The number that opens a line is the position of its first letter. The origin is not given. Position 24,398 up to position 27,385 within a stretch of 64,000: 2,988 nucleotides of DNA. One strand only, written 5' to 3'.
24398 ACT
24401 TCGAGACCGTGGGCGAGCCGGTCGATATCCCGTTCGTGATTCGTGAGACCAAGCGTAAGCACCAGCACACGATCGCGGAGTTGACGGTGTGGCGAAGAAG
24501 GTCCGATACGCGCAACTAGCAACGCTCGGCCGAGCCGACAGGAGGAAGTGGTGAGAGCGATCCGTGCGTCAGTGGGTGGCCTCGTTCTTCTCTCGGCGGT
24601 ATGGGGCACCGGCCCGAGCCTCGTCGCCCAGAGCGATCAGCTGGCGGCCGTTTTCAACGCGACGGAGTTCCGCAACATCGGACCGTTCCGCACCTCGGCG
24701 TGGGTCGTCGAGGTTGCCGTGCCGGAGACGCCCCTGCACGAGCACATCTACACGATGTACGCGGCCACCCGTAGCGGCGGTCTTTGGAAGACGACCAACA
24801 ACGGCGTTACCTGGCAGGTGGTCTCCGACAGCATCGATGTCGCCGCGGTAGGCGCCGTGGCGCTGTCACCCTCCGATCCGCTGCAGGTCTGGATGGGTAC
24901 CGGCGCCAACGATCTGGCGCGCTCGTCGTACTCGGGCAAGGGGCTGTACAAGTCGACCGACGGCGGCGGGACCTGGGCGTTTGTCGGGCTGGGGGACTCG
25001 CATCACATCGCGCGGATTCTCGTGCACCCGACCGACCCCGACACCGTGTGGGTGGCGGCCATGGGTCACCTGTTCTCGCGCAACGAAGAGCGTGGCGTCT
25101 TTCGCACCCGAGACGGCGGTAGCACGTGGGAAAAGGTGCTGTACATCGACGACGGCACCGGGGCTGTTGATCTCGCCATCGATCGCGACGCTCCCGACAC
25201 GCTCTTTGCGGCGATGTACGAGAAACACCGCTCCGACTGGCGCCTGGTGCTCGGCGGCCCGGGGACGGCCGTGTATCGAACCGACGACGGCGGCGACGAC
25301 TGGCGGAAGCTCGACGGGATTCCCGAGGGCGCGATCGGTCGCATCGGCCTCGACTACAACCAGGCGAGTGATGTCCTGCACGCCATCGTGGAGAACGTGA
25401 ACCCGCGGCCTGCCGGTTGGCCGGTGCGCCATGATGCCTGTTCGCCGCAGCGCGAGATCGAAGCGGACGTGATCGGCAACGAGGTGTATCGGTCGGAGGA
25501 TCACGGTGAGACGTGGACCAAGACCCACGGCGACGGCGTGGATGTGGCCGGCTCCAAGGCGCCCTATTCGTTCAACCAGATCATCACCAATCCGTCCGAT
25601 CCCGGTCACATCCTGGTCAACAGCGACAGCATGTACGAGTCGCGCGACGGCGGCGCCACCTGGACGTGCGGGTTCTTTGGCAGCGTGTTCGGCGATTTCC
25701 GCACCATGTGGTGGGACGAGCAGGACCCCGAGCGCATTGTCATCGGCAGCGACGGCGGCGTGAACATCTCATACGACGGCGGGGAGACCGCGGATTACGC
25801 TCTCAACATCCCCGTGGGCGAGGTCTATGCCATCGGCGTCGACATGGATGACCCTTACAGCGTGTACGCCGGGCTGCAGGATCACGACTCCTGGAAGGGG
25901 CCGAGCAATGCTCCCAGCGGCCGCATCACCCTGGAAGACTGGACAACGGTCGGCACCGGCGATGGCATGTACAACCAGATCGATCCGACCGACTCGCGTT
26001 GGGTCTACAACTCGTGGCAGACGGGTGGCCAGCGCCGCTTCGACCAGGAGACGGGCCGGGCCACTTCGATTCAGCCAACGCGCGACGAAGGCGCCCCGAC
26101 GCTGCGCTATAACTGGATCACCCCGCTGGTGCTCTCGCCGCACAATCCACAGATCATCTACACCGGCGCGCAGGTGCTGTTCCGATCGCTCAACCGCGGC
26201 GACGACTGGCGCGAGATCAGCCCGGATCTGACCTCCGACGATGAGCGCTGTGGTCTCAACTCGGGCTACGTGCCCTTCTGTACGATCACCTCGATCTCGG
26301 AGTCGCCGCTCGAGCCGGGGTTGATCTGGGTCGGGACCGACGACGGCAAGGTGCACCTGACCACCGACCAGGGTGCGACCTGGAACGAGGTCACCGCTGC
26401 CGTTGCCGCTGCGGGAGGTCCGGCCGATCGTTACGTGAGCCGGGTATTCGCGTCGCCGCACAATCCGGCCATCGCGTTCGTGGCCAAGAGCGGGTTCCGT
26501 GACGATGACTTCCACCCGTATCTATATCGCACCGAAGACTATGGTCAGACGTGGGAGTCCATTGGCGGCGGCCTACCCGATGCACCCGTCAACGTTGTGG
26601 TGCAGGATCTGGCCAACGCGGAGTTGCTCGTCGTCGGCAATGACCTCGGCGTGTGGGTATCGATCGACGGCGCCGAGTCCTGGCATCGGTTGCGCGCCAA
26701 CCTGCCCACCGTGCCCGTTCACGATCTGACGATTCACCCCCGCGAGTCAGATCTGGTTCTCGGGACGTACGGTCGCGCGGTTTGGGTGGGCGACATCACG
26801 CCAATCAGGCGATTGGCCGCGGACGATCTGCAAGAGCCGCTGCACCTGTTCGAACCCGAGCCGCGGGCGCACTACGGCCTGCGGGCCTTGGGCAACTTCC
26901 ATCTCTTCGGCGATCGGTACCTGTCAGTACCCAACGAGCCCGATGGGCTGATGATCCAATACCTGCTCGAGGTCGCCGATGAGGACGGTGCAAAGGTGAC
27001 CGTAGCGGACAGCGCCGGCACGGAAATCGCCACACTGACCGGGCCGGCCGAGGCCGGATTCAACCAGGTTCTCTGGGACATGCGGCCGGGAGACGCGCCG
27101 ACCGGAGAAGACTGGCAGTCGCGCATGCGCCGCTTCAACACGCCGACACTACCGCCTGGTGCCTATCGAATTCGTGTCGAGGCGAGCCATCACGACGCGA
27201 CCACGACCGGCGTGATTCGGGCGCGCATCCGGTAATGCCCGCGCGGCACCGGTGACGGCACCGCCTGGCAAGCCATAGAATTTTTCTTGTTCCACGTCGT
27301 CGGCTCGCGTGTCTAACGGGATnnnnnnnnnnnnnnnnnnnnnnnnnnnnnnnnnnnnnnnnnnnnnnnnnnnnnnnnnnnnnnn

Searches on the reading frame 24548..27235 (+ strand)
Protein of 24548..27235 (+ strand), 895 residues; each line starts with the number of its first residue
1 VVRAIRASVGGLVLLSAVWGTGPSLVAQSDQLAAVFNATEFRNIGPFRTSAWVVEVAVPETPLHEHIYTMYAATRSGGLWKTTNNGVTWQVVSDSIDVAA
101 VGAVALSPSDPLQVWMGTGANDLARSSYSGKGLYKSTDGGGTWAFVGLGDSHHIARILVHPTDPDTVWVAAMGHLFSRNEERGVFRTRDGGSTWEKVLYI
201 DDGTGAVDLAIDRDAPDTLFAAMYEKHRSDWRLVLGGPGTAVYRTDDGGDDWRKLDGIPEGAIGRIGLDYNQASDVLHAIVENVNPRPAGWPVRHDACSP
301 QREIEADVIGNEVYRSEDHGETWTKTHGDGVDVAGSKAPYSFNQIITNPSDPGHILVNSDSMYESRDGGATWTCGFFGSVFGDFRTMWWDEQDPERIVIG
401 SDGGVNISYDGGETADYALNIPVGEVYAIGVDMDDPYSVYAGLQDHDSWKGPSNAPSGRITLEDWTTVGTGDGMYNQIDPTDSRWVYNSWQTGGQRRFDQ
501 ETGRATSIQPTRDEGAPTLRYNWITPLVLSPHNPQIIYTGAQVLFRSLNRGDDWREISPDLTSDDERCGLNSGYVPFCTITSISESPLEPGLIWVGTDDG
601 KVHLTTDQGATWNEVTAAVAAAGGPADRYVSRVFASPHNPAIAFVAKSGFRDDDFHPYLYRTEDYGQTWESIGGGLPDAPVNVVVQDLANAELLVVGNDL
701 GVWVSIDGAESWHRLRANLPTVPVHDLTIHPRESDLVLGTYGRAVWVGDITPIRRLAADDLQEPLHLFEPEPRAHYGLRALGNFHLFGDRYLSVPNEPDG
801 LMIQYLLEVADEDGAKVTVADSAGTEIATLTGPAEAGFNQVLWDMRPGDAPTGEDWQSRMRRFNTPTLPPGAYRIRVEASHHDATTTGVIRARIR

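Call 3: search_protein_families(library=pfam, proteins=[window:24548-27235:+], max_evalue=0.01)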
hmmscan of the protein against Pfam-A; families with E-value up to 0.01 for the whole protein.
window:24548-27235:+ (895 aa): 6 families
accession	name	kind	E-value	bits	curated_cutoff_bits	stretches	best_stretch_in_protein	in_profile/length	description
PF15902.12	Sortilin-Vps10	-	2.1e-29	103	33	3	79-211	3-123/446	Sortilin, neurotensin receptor 3,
PF02012.26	BNR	-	7.5e-08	31.7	27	0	314-325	1-12/12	BNR/Asp-box repeat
PF15899.11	BNR_6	-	3.2e-06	27.1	27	0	659-672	1-14/14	BNR-Asp box repeat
PF14870.12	PSII_BNR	-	1.3e-05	25.1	27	0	660-713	85-138/303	Photosynthesis system II assembly factor YCF48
PF13860.13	FlgD_ig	-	0.0038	17.6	27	0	812-845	22-56/79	FlgD Ig-like domain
PF13859.12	BNR_3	-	0.0075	16.1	27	0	311-337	198-224/308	BNR repeat-like domain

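Call 4: search_protein_families(library=ncbifam, proteins=[window:24548-27235:+], max_evalue=0.01)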
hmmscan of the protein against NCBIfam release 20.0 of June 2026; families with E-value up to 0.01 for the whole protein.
window:24548-27235:+ (895 aa): 3 families
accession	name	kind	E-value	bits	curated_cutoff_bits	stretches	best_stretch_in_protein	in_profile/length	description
NF045728.1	glycosyl_F510_1955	equivalog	4.2e-33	114.6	175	3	311-429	115-223/246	F510_1955 family glycosylhydrolase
NF010237.0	PRK13684.1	equivalog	1.9e-06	27.1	326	0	658-737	67-148/334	photosynthesis system II assembly factor Ycf48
NF047818.1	LIC11996_lipo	equivalog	0.00017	20.8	350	0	313-373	344-417/422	LIC11996 family lipoprotein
